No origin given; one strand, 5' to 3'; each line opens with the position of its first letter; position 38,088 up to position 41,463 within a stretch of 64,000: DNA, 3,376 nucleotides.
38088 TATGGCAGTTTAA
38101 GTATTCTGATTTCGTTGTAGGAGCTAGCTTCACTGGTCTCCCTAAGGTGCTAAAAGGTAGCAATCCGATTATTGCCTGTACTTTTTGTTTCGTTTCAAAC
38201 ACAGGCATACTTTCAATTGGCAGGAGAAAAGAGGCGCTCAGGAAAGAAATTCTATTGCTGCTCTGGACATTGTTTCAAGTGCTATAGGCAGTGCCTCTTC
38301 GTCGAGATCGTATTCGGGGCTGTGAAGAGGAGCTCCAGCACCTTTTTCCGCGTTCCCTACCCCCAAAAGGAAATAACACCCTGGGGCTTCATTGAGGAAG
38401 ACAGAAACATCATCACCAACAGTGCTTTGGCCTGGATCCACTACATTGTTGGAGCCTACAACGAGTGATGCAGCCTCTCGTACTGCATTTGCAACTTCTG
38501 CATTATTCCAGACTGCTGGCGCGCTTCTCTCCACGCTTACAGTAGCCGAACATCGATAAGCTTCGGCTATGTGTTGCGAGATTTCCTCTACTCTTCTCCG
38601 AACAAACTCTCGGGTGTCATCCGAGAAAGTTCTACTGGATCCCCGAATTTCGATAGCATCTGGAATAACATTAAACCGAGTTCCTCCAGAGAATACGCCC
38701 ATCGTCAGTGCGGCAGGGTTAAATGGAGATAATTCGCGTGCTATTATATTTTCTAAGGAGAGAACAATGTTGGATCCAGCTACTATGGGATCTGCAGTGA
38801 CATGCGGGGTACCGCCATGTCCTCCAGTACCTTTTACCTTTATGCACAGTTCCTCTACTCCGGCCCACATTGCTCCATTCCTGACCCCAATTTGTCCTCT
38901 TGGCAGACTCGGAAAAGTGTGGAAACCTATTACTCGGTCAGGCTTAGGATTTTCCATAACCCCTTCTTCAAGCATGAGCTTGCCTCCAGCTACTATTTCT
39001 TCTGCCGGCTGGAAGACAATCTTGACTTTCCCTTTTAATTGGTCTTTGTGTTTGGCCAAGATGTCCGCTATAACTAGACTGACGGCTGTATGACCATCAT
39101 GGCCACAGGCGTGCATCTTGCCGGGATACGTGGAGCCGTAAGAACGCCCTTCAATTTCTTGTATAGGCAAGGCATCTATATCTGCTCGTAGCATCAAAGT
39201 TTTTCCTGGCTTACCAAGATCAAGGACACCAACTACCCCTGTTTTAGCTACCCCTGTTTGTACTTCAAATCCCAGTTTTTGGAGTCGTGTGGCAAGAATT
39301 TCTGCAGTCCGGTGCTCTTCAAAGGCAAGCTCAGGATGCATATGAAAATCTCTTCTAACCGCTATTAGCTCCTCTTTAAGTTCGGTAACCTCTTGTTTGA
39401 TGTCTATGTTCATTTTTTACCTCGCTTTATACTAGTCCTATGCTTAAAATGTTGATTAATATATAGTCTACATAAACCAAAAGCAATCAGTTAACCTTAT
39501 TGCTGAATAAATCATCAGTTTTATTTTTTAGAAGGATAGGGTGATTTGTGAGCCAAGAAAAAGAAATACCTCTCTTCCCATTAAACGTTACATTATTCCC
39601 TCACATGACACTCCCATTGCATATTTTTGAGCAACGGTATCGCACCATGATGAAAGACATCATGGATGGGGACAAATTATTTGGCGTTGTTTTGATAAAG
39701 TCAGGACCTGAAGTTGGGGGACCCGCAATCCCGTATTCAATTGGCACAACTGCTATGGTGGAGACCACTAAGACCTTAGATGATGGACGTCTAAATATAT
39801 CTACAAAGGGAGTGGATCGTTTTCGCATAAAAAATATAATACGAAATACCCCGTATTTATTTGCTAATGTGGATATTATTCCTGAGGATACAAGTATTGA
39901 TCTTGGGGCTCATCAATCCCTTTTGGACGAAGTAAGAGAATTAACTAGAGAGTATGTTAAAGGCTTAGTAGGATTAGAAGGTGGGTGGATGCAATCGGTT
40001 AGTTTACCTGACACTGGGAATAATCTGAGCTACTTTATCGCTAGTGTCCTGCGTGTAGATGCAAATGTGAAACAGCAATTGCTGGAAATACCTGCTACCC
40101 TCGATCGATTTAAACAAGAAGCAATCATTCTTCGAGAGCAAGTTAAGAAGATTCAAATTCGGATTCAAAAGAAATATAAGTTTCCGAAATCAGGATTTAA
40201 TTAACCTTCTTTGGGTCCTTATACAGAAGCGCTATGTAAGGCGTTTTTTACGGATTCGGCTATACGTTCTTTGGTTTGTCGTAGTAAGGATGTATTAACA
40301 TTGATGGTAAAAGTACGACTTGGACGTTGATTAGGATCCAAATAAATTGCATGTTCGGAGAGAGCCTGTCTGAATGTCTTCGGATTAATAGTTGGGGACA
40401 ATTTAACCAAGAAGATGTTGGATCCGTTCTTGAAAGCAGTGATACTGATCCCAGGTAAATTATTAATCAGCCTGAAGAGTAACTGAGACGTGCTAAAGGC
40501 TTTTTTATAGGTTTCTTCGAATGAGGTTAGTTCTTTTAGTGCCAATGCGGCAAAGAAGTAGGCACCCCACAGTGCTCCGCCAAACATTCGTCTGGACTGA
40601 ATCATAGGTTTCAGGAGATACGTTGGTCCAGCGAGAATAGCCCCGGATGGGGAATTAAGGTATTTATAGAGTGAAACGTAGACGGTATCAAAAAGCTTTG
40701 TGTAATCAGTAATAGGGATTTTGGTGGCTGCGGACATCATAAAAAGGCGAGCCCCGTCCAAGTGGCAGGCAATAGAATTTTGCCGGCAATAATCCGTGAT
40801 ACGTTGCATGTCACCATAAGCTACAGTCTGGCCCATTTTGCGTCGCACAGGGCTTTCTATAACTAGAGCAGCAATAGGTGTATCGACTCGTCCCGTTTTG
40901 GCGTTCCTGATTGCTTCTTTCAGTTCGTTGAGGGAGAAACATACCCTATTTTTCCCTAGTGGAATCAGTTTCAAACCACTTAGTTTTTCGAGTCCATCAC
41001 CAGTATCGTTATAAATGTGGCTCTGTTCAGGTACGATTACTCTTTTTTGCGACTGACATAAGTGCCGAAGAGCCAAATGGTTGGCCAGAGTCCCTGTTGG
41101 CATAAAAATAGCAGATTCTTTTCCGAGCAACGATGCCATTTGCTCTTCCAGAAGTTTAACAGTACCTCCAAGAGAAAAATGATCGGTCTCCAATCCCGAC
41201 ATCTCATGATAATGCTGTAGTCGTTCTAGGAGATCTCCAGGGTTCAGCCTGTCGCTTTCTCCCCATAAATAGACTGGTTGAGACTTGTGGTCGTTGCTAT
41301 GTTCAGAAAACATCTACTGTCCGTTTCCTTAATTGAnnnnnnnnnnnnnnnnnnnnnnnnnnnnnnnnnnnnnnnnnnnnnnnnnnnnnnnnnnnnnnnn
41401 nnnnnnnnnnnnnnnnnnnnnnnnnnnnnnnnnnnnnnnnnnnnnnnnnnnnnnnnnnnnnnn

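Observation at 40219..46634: Citrate-synthase / PrpF / short aconitase operon lacking PrpB and extended by MetE-like and threonine-aldolase-like genes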

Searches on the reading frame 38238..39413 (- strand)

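Call 4: search_protein_families(library=pfam, proteins=[window:38238-39413:-])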
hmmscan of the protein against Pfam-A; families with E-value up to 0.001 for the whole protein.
window:38238-39413:- (391 aa): 2 families
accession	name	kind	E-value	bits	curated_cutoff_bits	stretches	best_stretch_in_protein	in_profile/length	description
PF01546.33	Peptidase_M20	-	3.9e-40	138.4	24.6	1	74-386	1-204/206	Peptidase family M20/M25/M40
PF07687.19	M20_dimer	-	6.9e-10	39.3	21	1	191-286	11-106/107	Peptidase dimerisation domain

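Call 5: search_protein_families(library=ncbifam, proteins=[window:38238-39413:-])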
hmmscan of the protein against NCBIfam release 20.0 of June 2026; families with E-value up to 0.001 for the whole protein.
window:38238-39413:- (391 aa): 20 families
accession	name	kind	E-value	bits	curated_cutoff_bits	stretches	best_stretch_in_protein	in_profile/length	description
NF040868.1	carboxypep_CpsA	equivalog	3.5e-106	355.2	500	1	4-390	3-390/391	carboxypeptidase CpsA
TIGR01891.1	amidohydrolases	subfamily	1.2e-103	347.1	153.75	1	16-378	1-366/366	amidohydrolase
NF038260.1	ectoine_DoeB_2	equivalog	1.5e-87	293.9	550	1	16-384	8-374/378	N(2)-acetyl-L-2,4-diaminobutanoate deacetylase DoeB2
TIGR01910.1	DapE-ArgE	subfamily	5.1e-13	49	217.6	1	33-325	20-325/373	ArgE/DapE family deacylase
NF009555.0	PRK13004.1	equivalog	1.5e-11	43.8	321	1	4-305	5-301/399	YgeY family selenium metabolism-linked hydrolase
NF009557.0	PRK13009.1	equivalog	2.7e-09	36.7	284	1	27-321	16-315/377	succinyl-diaminopimelate desuccinylase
TIGR01246.1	dapE_proteo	equivalog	7e-09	35.1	361.8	1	32-316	17-306/370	succinyl-diaminopimelate desuccinylase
TIGR01879.1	hydantase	subfamily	9e-09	34.7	204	1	175-319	198-340/401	hydantoinase/carbamoylase family amidase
NF006365.0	PRK08588.1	subfamily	4.3e-08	32.9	289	1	111-348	111-344/383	succinyl-diaminopimelate desuccinylase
TIGR01892.1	AcOrn-deacetyl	equivalog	7.6e-08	31.8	297.7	1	80-314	81-307/365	acetylornithine deacetylase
NF006771.0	PRK09290.1-5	subfamily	1.2e-07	30.6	399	1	175-318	206-347/413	allantoate amidohydrolase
NF006775.0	PRK09290.2-5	equivalog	1.4e-07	30.5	479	1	184-382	217-406/419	allantoate amidohydrolase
NF058540.1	Ncarbamyl_ErtE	equivalog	2.4e-07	29.7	520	1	183-319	214-353/418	N-carbamyl-l-glutamate amidohydrolase ErtE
NF006769.0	PRK09290.1-3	subfamily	3.9e-07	29.1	452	1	174-318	207-349/417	allantoate amidohydrolase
NF004788.0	PRK06133.1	subfamily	2.1e-06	26.9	349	1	35-316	68-343/417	glutamate carboxypeptidase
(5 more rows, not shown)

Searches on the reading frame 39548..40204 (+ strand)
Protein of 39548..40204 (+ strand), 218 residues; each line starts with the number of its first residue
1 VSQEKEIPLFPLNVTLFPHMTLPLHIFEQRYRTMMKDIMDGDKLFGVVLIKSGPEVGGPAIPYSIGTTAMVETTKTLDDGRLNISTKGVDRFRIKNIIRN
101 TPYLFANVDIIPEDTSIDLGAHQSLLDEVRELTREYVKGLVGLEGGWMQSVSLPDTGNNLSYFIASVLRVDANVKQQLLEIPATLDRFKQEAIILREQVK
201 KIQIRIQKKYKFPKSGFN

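Call 4: search_protein_families(library=pfam, proteins=[window:39548-40204:+])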
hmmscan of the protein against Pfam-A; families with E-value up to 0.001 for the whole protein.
window:39548-40204:+ (218 aa): 1 family
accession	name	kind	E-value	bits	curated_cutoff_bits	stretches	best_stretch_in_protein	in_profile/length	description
PF02190.22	LON_substr_bdg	-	4.5e-36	125.1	28.7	1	6-195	1-198/200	ATP-dependent protease La (LON) substrate-binding domain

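Call 5: search_protein_families(library=ncbifam, proteins=[window:39548-40204:+])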
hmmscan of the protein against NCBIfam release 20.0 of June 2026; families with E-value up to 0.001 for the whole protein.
window:39548-40204:+ (218 aa): 2 families
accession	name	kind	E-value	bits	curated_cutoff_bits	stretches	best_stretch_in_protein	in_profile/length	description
NF008053.0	PRK10787.1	equivalog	5e-10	38.1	891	1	3-205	7-210/784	endopeptidase La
TIGR00763.1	lon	equivalog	4.1e-08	32.2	608.05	1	13-209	7-219/795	endopeptidase La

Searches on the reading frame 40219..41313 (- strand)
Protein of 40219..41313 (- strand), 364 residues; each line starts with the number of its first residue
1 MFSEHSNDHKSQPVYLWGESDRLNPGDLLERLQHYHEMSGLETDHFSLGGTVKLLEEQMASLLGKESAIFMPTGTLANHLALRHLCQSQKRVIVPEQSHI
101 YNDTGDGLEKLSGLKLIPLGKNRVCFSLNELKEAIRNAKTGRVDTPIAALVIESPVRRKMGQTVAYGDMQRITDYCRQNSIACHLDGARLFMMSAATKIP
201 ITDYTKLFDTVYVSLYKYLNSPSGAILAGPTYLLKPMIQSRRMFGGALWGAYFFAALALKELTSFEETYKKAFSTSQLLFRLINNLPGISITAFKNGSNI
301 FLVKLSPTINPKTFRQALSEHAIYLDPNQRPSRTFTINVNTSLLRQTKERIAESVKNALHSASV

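Call 4: search_protein_families(library=pfam, proteins=[window:40219-41313:-])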
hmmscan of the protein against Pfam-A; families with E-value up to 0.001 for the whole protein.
window:40219-41313:- (364 aa): 3 families
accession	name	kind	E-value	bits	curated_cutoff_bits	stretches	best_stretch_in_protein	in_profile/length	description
PF01212.27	Beta_elim_lyase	-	3.5e-42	145.1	27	1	51-293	33-275/288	Beta-eliminating lyase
PF01041.23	DegT_DnrJ_EryC1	-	1.2e-05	25.2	19.8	1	41-98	15-73/360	DegT/DnrJ/EryC1/StrS aminotransferase family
PF01053.26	Cys_Met_Meta_PP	-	0.00013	21.1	27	1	51-223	53-204/381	Cys/Met metabolism PLP-dependent enzyme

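Call 5: search_protein_families(library=ncbifam, proteins=[window:40219-41313:-])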
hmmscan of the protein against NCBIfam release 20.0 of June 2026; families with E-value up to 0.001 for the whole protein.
window:40219-41313:- (364 aa): 2 families
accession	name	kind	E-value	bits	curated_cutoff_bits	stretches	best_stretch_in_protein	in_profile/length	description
NF041359.1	GntG_guanitoxin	subfamily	1.3e-37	129.7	230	1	50-330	38-318/343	GntG family PLP-dependent aldolase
NF007825.0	PRK10534.1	equivalog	7.6e-26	90.9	312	1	46-308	30-285/333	low-specificity L-threonine aldolase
